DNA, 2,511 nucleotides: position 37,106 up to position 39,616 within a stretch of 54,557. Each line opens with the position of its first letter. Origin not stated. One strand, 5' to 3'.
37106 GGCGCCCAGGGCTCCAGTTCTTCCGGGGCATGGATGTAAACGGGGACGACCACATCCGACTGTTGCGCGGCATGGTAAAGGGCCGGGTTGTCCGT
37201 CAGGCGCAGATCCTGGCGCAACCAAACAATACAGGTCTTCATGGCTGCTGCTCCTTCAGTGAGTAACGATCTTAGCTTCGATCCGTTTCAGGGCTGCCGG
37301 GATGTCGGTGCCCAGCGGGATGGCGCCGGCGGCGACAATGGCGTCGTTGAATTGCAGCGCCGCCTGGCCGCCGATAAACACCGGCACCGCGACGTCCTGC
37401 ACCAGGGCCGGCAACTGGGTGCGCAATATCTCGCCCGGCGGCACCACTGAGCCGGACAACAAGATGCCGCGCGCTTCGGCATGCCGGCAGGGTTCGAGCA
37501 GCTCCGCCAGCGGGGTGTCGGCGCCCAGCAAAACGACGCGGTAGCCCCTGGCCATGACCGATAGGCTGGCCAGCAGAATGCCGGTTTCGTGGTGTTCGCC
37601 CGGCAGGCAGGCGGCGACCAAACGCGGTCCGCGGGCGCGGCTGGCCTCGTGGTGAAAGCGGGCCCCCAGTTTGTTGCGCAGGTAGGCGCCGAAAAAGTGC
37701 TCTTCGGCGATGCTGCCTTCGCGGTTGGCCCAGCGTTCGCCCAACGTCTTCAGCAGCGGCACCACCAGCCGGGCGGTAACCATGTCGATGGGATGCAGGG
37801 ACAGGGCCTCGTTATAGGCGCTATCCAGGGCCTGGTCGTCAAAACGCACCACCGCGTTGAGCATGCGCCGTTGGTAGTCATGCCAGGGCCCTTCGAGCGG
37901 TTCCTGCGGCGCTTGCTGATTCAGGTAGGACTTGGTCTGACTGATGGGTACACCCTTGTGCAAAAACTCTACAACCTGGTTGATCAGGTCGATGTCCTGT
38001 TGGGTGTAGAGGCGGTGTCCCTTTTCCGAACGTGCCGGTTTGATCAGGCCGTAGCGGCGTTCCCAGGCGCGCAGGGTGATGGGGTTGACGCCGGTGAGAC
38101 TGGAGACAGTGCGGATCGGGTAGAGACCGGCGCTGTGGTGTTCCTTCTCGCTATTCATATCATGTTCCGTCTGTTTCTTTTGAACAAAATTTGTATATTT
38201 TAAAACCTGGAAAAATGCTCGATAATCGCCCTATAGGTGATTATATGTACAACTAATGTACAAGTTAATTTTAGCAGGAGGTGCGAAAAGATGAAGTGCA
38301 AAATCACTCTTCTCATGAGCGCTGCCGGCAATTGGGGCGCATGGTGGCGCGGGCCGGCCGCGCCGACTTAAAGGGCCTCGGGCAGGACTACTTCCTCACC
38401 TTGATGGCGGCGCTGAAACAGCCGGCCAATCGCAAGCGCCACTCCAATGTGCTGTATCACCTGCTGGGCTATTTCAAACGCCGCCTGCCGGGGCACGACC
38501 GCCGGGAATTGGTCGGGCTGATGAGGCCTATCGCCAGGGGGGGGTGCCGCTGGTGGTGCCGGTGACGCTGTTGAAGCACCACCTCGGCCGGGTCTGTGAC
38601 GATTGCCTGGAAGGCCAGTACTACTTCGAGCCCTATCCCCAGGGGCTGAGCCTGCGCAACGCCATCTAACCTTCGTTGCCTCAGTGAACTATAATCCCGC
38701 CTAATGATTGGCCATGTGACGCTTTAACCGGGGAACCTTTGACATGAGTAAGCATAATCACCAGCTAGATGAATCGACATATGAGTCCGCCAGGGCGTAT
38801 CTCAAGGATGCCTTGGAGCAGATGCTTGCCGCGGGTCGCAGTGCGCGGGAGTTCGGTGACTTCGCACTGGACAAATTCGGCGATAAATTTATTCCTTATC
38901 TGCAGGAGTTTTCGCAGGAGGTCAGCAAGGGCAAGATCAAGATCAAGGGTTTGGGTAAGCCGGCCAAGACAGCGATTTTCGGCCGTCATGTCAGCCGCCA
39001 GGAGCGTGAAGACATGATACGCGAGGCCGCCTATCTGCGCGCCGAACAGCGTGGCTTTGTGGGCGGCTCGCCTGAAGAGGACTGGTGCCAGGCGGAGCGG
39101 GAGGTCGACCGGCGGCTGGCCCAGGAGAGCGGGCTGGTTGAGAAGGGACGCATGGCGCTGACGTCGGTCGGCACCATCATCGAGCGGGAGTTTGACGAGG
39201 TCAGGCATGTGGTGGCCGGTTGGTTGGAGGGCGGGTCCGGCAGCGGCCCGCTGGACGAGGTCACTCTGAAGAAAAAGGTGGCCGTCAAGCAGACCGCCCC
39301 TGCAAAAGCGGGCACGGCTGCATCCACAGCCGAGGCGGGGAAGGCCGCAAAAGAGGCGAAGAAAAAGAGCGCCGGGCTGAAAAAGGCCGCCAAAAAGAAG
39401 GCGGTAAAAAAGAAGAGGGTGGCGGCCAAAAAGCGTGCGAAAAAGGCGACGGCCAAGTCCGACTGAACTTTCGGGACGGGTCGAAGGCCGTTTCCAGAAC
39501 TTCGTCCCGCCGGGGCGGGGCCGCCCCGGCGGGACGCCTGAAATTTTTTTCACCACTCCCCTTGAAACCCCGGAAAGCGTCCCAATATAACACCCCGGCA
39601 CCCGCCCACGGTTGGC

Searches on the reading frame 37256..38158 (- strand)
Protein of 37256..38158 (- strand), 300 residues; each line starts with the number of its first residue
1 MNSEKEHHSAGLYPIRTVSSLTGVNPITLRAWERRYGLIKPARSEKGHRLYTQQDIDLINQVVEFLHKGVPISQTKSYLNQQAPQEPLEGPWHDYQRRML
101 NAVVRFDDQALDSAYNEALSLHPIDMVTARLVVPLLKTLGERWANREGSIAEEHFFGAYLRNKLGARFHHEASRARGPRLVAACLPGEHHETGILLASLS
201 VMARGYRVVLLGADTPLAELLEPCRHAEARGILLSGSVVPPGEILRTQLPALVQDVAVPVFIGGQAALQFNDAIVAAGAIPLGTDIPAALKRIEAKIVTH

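Call 29: search_protein_families(library=pfam, proteins=[window:37256-38158:-], max_evalue=0.0001)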
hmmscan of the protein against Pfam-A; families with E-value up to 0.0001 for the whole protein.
window:37256-38158:- (300 aa): 4 families
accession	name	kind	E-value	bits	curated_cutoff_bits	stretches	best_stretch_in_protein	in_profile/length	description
PF13411.12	MerR_1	-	9.2e-16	58.2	21.6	1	13-81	1-68/69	MerR HTH family regulatory protein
PF02607.22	B12-binding_2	-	5.4e-11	43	23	1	96-166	2-72/74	B12 binding domain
PF00376.29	MerR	-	4.2e-10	39.7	28.2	1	15-51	2-38/38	MerR family regulatory protein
PF02310.24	B12-binding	-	2.1e-05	24.8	32.1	1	179-267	2-91/121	B12 binding domain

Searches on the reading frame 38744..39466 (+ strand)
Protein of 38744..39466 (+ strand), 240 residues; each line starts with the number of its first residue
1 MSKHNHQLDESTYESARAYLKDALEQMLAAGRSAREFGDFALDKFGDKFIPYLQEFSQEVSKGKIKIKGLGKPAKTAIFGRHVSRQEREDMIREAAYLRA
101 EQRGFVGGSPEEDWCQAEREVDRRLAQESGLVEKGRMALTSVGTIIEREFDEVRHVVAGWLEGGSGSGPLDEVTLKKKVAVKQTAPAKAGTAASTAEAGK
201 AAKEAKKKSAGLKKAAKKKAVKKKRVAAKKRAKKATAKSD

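Call 31: search_protein_families(library=pfam, proteins=[window:38744-39466:+], max_evalue=0.0001)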
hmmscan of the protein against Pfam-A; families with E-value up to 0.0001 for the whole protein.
window:38744-39466:+ (240 aa): 1 family
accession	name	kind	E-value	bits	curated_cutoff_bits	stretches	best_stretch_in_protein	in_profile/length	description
PF11154.13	DUF2934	-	2e-15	56.5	22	1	87-122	1-36/37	Protein of unknown function (DUF2934)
